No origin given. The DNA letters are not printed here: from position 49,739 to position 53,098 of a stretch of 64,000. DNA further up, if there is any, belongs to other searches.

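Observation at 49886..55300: One ~1,800-aa T9SS adhesin-like gene split into three ORFs by opposite frameshifts, each at a homopolymer run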

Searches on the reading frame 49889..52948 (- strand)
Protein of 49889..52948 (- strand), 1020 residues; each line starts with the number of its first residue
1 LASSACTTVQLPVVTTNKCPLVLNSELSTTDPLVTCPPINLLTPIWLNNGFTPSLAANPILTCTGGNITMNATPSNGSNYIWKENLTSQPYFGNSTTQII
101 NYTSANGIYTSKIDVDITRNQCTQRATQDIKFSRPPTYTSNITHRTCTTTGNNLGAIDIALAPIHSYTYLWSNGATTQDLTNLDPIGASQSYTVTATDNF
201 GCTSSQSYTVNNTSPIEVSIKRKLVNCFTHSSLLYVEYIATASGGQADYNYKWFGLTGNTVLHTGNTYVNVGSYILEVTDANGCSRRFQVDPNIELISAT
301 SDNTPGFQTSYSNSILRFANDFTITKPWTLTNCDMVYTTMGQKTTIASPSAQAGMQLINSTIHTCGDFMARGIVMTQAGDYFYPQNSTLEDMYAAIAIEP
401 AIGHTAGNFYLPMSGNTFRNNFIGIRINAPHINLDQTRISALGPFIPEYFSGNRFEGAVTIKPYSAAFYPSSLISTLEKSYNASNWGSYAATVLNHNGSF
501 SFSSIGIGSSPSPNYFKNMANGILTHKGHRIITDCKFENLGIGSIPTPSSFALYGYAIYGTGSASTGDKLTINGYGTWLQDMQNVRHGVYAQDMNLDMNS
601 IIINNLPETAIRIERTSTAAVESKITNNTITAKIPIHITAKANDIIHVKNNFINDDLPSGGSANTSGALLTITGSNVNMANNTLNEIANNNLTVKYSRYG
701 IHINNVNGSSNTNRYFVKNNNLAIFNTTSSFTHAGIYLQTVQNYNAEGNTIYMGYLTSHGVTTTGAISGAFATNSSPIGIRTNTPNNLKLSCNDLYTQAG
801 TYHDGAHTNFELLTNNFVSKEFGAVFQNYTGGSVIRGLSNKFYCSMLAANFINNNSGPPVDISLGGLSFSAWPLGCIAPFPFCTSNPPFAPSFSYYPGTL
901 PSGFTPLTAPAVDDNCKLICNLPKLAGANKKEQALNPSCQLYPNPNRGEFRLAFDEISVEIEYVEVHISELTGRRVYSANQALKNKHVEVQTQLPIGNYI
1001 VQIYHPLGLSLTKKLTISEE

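Call 14: list_cluster_members(proteins=[window:49889-52948:-, window:53026-54870:-, window:54911-55300:-, window:46760-49858:-, window:56840-57784:-, window:55544-56275:+])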
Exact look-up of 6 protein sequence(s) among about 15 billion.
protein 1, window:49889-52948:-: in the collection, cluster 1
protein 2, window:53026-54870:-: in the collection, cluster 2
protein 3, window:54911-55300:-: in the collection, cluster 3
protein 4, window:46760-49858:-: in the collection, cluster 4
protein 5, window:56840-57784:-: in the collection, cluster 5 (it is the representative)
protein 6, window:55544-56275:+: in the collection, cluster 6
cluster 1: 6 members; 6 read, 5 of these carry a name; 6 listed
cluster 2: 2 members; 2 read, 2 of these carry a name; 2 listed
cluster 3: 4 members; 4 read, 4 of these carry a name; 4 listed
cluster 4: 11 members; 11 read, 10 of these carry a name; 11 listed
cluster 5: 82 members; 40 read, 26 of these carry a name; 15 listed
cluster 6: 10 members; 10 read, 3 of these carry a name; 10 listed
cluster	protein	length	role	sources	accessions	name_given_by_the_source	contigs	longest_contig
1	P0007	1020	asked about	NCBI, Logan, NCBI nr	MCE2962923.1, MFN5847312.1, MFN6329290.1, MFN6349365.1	MAG: hypothetical protein ACK5UE_07485 [Chitinophagales bacterium] | hypothetical protein [Sphingobacteriales bacterium]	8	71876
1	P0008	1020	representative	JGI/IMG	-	hypothetical protein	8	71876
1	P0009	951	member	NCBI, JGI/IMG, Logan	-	hypothetical protein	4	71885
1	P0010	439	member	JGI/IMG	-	hypothetical protein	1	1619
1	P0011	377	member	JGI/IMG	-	hypothetical protein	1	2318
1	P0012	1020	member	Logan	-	-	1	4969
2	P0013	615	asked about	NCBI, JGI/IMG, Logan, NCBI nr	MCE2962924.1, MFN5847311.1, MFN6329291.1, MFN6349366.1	MAG: hypothetical protein ACK5UE_07480 [Chitinophagales bacterium] | hypothetical protein | hypothetical protein [Sphingobacteriales bacterium]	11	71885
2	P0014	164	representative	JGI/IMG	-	hypothetical protein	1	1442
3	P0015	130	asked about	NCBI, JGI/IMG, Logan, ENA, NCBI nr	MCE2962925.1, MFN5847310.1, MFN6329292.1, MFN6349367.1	MAG: hypothetical protein ACK5UE_07475 [Chitinophagales bacterium] | hypothetical protein [Sphingobacteriales bacterium]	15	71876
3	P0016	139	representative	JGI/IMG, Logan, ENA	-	hypothetical protein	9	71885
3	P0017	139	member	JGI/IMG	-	hypothetical protein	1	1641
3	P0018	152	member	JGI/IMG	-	hypothetical protein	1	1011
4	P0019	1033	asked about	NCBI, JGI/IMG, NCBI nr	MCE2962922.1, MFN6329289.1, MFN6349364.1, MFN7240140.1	MAG: gliding motility-associated C-terminal domain-containing protein [Chitinophagales ... | gliding motility-associated-like protein | gliding motility-associated C-terminal domain-containing protein [Sphingobacteriales ...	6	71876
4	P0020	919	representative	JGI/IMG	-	gliding motility-associated-like protein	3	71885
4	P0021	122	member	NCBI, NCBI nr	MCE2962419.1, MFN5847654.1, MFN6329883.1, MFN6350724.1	MAG: gliding motility-associated C-terminal domain-containing protein, partial ... | gliding motility-associated C-terminal domain-containing protein [Sphingobacteriales ...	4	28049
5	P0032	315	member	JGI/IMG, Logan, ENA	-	Ca-activated chloride channel family protein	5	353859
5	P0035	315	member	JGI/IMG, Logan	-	Ca-activated chloride channel family protein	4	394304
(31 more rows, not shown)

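Call 19: find_encoding_contigs(protein=P0013, flank=4000, max_places=10)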
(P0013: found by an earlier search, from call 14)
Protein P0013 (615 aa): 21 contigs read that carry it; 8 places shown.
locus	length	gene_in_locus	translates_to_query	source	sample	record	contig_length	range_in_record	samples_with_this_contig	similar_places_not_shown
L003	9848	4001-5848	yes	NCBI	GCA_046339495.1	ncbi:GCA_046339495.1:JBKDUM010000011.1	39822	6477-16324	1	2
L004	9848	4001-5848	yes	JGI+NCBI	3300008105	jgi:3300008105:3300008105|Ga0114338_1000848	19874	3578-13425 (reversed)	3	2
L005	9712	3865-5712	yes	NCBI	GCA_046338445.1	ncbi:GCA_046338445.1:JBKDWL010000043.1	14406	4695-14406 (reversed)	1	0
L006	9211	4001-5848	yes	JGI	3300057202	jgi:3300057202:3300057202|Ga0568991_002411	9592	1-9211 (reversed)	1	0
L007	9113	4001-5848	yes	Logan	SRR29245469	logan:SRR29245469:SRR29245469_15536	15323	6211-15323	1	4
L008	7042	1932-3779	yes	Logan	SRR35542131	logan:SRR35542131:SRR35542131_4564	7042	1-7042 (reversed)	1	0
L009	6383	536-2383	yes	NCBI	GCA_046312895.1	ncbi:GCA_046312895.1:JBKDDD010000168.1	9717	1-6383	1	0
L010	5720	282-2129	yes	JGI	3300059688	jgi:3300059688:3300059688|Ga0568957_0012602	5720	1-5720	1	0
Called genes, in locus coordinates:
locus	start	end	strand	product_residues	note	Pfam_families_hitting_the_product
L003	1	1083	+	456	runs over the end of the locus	-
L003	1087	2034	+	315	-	PF07584:BatA (weak), PF01882:DUF58 (faint), PF00092:VWA, PF13519:VWA_2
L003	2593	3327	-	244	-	-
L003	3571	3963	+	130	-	-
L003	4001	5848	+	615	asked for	-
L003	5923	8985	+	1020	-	PF18962:Por_Secre_tail (weak)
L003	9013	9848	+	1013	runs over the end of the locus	PF13415:Beta-prop_FBX42 (faint), PF07646:Kelch_2 (faint), PF24681:Kelch_KLHDC2_KLHL20_DRC7, PF13585:CHU_C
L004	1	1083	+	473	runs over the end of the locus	-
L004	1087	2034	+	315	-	PF07584:BatA (weak), PF01882:DUF58 (faint), PF00092:VWA, PF13519:VWA_2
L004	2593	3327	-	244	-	-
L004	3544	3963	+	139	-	-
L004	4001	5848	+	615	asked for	-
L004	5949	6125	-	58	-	-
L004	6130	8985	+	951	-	PF18962:Por_Secre_tail (weak)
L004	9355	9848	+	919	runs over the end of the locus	PF24981:Beta-prop_ATRN-LZTR1 (weak), PF13415:Beta-prop_FBX42 (faint), PF24681:Kelch_KLHDC2_KLHL20_DRC7, PF07646:Kelch_2 (faint), PF13585:CHU_C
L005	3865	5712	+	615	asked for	-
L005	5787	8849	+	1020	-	PF18962:Por_Secre_tail (weak)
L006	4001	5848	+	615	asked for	-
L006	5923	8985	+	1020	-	PF18962:Por_Secre_tail (weak)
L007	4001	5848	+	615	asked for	-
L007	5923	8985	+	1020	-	PF18962:Por_Secre_tail (weak)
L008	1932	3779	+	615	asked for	-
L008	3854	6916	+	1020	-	PF18962:Por_Secre_tail (weak)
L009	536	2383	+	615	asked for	-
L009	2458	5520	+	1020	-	PF18962:Por_Secre_tail (weak)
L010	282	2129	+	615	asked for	-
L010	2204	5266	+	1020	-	PF18962:Por_Secre_tail (weak)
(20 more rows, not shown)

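Call 20: find_encoding_contigs(protein=P0035, flank=10000, max_places=3)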
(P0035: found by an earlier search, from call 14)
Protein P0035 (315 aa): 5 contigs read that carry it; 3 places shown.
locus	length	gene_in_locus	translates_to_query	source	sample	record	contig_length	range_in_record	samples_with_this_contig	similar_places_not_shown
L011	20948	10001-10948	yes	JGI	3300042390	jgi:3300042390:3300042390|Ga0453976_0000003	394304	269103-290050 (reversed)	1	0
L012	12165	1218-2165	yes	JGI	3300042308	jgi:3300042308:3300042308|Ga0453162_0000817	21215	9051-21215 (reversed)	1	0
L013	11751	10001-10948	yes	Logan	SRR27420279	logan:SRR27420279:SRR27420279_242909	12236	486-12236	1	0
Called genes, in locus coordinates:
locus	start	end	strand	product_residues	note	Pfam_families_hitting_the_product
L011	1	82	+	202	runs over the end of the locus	PF01351:RNase_HII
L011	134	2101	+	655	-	PF01807:Zn_ribbon_DnaG, PF08275:DNAG_N, PF01751:Toprim, PF13155:Toprim_2, PF13362:Toprim_3 (weak), PF13662:Toprim_4, PF28534:DUF8430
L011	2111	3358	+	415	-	PF07670:Gate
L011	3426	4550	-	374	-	PF00903:Glyoxalase (weak), PF14696:Glyoxalase_5, PF00903:Glyoxalase, PF13669:Glyoxalase_4 (weak)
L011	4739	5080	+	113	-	-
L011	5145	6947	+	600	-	PF25019:LRR_R13L1-DRL21 (faint), PF23598:LRR_14, PF13855:LRR_8 (weak), PF12799:LRR_4 (weak), PF23598:LRR_14 (weak), PF12799:LRR_4 (weak), PF13855:LRR_8 (weak), PF23598:LRR_14, +5 more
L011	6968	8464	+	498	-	PF02142:MGS, PF01808:AICARFT_IMPCHas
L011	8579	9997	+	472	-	-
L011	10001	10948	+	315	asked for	PF07584:BatA (weak), PF01882:DUF58 (weak), PF00092:VWA, PF13519:VWA_2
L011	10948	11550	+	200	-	-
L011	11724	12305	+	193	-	PF00886:Ribosomal_S16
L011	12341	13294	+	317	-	PF13793:Pribosyltran_N, PF00156:Pribosyltran, PF14572:Pribosyl_synth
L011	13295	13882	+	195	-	PF01386:Ribosomal_L25p, PF14693:Ribosomal_TL5_C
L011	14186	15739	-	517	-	PF00106:adh_short, PF13561:adh_short_C2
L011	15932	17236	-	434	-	PF01979:Amidohydro_1, PF07969:Amidohydro_3 (weak)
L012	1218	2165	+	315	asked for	PF07584:BatA (weak), PF01882:DUF58 (weak), PF00092:VWA, PF13519:VWA_2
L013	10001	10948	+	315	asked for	PF07584:BatA (weak), PF01882:DUF58 (weak), PF00092:VWA, PF13519:VWA_2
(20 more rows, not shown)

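Call 21: find_encoding_contigs(protein=P0032, flank=10000, max_places=3)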
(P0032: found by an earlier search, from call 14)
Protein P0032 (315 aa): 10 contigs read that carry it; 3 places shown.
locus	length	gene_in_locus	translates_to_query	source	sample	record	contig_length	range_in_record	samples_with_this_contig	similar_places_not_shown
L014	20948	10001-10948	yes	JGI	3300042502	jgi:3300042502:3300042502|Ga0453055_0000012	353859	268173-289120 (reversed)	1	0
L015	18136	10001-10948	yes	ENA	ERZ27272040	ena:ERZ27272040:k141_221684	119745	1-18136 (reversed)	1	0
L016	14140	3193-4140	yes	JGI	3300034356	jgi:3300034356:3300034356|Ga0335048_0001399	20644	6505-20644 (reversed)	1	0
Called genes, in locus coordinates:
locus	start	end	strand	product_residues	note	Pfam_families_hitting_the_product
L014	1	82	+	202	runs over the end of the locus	PF01351:RNase_HII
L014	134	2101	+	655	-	PF01807:Zn_ribbon_DnaG, PF08275:DNAG_N, PF01751:Toprim, PF13155:Toprim_2, PF13362:Toprim_3 (weak), PF13662:Toprim_4, PF28534:DUF8430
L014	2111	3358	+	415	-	PF07670:Gate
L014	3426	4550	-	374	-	PF00903:Glyoxalase (weak), PF14696:Glyoxalase_5, PF00903:Glyoxalase, PF13669:Glyoxalase_4 (weak)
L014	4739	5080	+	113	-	-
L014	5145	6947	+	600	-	PF25019:LRR_R13L1-DRL21 (faint), PF23598:LRR_14, PF13855:LRR_8 (weak), PF12799:LRR_4 (weak), PF23598:LRR_14 (weak), PF12799:LRR_4 (weak), PF13855:LRR_8 (weak), PF23598:LRR_14, +4 more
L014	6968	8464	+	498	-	PF02142:MGS, PF01808:AICARFT_IMPCHas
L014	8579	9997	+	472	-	-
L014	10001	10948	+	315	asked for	PF01882:DUF58 (weak), PF00092:VWA, PF13519:VWA_2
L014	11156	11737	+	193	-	PF00886:Ribosomal_S16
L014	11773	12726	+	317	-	PF13793:Pribosyltran_N, PF00156:Pribosyltran, PF14572:Pribosyl_synth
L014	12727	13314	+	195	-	PF01386:Ribosomal_L25p, PF14693:Ribosomal_TL5_C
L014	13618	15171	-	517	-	PF00106:adh_short, PF13561:adh_short_C2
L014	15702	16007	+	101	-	PF13560:HTH_31, PF12844:HTH_19, PF01381:HTH_3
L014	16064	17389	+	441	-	PF00145:DNA_methylase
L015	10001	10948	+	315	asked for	PF01882:DUF58 (weak), PF00092:VWA, PF13519:VWA_2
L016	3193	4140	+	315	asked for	PF01882:DUF58 (weak), PF00092:VWA, PF13519:VWA_2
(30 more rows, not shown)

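Call 55: search_protein_families(library=pfam, max_evalue=0.5, proteins=[window:49889-52948:-])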
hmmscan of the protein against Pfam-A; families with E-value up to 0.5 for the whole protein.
window:49889-52948:- (1020 aa): 3 families
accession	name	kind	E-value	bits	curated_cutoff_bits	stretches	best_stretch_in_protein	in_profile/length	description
PF18962.6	Por_Secre_tail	-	2.6e-05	24.9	27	1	941-1016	1-74/75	Secretion system C-terminal sorting domain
PF13573.12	SprB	-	0.09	12.9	28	1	166-176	27-37/37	SprB repeat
PF19081.6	Ig_7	-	0.33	11.7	27.3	1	241-290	21-78/84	Ig-like domain CHU_C associated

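Call 64: find_encoding_contigs(protein=P0014, flank=3000, max_places=5)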
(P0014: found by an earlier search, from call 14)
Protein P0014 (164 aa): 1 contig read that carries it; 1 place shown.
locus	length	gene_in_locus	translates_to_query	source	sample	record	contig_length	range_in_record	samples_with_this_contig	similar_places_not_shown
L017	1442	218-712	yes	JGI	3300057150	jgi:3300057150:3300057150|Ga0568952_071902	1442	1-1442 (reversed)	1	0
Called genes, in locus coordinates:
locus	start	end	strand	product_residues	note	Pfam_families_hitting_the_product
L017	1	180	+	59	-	?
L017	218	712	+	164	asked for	-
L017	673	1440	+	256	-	?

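Call 65: find_encoding_contigs(protein=P0012, flank=3000, max_places=5)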
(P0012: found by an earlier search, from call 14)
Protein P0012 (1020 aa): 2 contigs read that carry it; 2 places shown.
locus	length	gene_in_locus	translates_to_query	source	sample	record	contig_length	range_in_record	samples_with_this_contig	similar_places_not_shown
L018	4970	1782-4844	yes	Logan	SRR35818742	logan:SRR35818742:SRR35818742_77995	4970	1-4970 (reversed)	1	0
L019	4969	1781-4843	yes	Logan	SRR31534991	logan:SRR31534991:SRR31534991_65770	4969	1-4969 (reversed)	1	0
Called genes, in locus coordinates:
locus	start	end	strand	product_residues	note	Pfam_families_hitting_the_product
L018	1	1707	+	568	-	?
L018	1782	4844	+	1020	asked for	PF18962:Por_Secre_tail (weak)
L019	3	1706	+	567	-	?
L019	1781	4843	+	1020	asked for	PF18962:Por_Secre_tail (weak)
